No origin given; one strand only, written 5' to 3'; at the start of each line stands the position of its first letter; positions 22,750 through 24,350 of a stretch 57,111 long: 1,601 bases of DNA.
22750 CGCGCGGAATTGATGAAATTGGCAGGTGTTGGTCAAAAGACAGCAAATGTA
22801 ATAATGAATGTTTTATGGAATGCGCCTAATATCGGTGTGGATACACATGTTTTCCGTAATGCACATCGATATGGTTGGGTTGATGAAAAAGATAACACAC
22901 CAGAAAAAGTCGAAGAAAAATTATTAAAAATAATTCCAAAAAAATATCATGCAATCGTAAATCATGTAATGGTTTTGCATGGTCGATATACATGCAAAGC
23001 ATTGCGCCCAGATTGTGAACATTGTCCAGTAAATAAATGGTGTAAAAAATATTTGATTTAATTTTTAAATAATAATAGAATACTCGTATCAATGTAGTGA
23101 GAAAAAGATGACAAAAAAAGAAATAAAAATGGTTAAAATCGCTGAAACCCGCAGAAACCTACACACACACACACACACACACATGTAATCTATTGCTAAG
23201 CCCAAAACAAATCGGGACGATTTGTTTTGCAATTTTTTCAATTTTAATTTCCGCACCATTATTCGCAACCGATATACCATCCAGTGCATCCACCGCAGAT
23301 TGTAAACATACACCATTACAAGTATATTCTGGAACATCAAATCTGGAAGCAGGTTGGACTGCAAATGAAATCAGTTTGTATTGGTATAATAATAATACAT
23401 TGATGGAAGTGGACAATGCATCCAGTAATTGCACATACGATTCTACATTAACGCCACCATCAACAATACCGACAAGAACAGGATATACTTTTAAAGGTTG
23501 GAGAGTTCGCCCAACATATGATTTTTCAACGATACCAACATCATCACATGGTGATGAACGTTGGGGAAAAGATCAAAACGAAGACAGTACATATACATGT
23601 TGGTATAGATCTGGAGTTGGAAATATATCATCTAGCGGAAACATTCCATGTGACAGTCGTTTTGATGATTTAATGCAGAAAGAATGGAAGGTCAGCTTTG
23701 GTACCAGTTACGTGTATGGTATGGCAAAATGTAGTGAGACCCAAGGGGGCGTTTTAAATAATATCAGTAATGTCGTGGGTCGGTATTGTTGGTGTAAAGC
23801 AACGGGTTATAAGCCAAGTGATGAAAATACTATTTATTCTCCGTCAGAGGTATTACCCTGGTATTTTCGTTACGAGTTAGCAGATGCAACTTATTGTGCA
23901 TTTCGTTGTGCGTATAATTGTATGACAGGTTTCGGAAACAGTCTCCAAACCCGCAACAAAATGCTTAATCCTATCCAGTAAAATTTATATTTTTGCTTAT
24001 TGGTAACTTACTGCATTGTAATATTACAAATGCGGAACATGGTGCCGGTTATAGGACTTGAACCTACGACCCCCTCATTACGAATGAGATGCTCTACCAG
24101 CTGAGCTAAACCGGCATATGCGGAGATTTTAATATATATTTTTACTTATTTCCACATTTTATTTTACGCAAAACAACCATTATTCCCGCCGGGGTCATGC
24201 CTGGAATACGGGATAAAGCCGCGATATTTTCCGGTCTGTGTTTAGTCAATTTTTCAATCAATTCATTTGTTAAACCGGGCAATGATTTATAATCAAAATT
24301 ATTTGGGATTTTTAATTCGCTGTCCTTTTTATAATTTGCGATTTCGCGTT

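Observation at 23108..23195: (AC)11 slipped-strand switch in the N-terminal coding region of a secreted protein, currently out of frame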

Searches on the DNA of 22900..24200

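Call 26: search_rna_families(source=window, start=22900, end=24200, threshold=evalue, max_evalue=1)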
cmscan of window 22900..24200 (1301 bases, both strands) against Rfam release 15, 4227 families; matches with E-value up to 1: 3.
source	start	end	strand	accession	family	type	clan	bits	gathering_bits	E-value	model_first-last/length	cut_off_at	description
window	24043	24115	-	RF00005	tRNA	Gene; tRNA;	CL00001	69.2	29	1.1e-14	1-71/71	no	tRNA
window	23133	23292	-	RF01295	SCARNA7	Gene; snRNA; snoRNA; scaRNA;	-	24.7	65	0.0014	1-330/330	no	Small Cajal body-specific RNA 7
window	24042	24115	+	RF04354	Plastid-ycf2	Cis-reg;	-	19.5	65.7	0.55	1-75/75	no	Plastid-ycf2 5UTR RNA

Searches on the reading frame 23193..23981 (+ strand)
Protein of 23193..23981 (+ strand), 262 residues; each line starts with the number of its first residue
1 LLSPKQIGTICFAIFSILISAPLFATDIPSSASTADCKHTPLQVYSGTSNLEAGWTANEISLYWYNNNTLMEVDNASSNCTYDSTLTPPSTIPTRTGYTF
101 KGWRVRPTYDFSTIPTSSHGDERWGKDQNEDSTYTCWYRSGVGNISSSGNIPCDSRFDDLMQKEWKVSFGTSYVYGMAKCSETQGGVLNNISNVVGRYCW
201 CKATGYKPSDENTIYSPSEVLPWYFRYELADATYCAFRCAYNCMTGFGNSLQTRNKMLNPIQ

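Call 6: search_protein_families(library=pfam, proteins=[window:23193-23981:+], max_evalue=1)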
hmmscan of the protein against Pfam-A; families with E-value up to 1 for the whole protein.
window:23193-23981:+ (262 aa): 1 family
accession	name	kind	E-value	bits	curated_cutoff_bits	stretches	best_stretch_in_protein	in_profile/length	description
PF09479.16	Flg_new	-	2.4e-05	24.8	27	1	76-107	12-42/65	Listeria-Bacteroides repeat domain (List_Bact_rpt)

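Call 7: search_protein_families(library=ncbifam, proteins=[window:23193-23981:+], max_evalue=1)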
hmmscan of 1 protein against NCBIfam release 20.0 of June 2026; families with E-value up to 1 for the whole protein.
window:23193-23981:+ (262 aa): 1 family
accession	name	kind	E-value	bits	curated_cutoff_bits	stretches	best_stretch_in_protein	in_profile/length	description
TIGR02543.1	List_Bact_rpt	repeat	0.0014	19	20.95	1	93-121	1-33/44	TIGR02543 family repeat protein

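Call 47: predict_structure(alignment_id=A2)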
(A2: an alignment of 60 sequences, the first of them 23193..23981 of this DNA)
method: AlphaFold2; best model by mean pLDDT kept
length: 262 residues; sequences in the alignment: 60
mean_pLDDT: 78.3   pTM: 0.66
mean pLDDT of the five models: 78.3, 77.5, 77.3, 76.9, 75.9
residues with pLDDT >= 90: 126; 70-90: 60; 50-70: 31; < 50: 45
segments of 3 or more residues with pLDDT < 50: 1-27, 34-51
pLDDT, mean of each block of 10 residues (from residue 1): 36 37 46 48 46 65 68 82 79 66 83 93 93 90 67 92 95 97 90 95 94 93 96 96 96 95 79
secondary structure, 60 per line:
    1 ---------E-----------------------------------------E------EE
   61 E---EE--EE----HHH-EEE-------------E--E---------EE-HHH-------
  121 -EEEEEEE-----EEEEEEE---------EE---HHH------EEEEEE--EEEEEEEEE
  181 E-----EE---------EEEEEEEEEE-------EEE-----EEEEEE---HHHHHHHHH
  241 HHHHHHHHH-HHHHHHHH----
elements in order: E59-61 E79-81 E122-128 E134-140 E164-169 E172-181 E198-207 E215-217 E223-228 H232-249 H251-258

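Call 50: fold_search(model_id=the predicted structure, library=pdb)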
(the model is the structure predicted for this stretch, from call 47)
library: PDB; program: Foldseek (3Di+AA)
matches with E <= 10: 446; with E <= 0.001: 0
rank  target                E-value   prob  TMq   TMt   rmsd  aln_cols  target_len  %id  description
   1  9auf_A                2.5e-01  0.08  0.11  0.08  12.6       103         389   14  Cas9d 20bp R-loop Complex (released 2025-01-15)
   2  2wy6_C                4.0e-01  0.09  0.14  0.11  11.5       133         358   12  Clostridium perfringens alpha-toxin strain NCTC8237 mutant T74I (released 2009-11-24)
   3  1olp_D                4.2e-01  0.06  0.11  0.09  15.4       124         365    9  Alpha Toxin from Clostridium Absonum (released 2003-10-23)
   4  5gv0                  4.7e-01  0.07  0.11  0.15  15.6       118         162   10  Crystal structure of the membrane-proximal domain of mouse lysosome-associated membrane protein 1 (LAMP-1) (released 2016-10-12)
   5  2i02_A                5.2e-01  0.14  0.12  0.19   9.6        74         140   11  CRYSTAL STRUCTURE OF a pyridoxamine 5'-phosphate oxidase-like family protein (NPUN_R6570) FROM NOSTOC PUNCTIFORME PCC  (released 2006-08-29)
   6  8jms                  5.6e-01  0.07  0.10  0.12  13.5       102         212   12  Crystal structure of BelL from Streptomyces cavourensis (released 2024-06-05)
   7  9o5m_D                6.6e-01  0.09  0.16  0.23  15.2       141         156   10  Prenylated-FMN maturase PhdC from Mycolicibacterium fortuitum bound to prenylated flavin mononucleotide in the P1 spac (released 2026-02-18)
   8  1qm6_A                6.6e-01  0.08  0.14  0.10  12.8       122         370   12  Closed form of Clostridium perfringens alpha-toxin strain NCTC8237 (released 1999-09-27)
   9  2fhq_B                7.4e-01  0.13  0.16  0.27   9.9       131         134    8  Crystal Structure of General Stress Protein from Bacteroides thetaiotaomicron (released 2006-02-07)
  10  9nk4                  8.3e-01  0.09  0.16  0.24  13.6       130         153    8  Prenylated-FMN maturase PhdC E45A mutant from Mycolicibacterium fortuitum bound to flavin mononucleotide (released 2026-02-18)
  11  9o5m_A                8.3e-01  0.08  0.16  0.24  15.3       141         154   10  Prenylated-FMN maturase PhdC from Mycolicibacterium fortuitum bound to prenylated flavin mononucleotide in the P1 spac (released 2026-02-18)
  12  6r1g_A                8.3e-01  0.06  0.13  0.20  13.4       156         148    7  Crystal structure of Borrelia burgdorferi periplasmic protein BB0365 (IPLA7, p22) (released 2019-09-18)
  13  3tgv_A                8.7e-01  0.08  0.12  0.18   9.9        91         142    8  Crystal structure of HutZ,the heme storsge protein from Vibrio cholerae (released 2012-08-22)
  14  9gwt_P                8.7e-01  0.06  0.12  0.15  17.4       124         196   14  crystal structure of 23ME-00610 Fab in complex with human CD200R1 (released 2024-10-23)
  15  7u4t_W                8.7e-01  0.03  0.10  0.07  16.2       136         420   10  Human V-ATPase in state 2 with SidK and mEAK-7 (released 2022-08-24)
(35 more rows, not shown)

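Call 71: find_encoding_contigs(protein=window:23193-23981:+, flank=600, max_places=10)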
Protein window:23193-23981:+ (262 aa): 2 contigs read that carry it; 1 place shown.
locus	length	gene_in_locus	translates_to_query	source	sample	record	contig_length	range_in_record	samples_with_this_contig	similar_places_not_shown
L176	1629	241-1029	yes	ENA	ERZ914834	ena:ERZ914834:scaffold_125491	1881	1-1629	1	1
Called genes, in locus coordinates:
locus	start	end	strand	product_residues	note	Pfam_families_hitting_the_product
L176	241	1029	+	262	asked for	-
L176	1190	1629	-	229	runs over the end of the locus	?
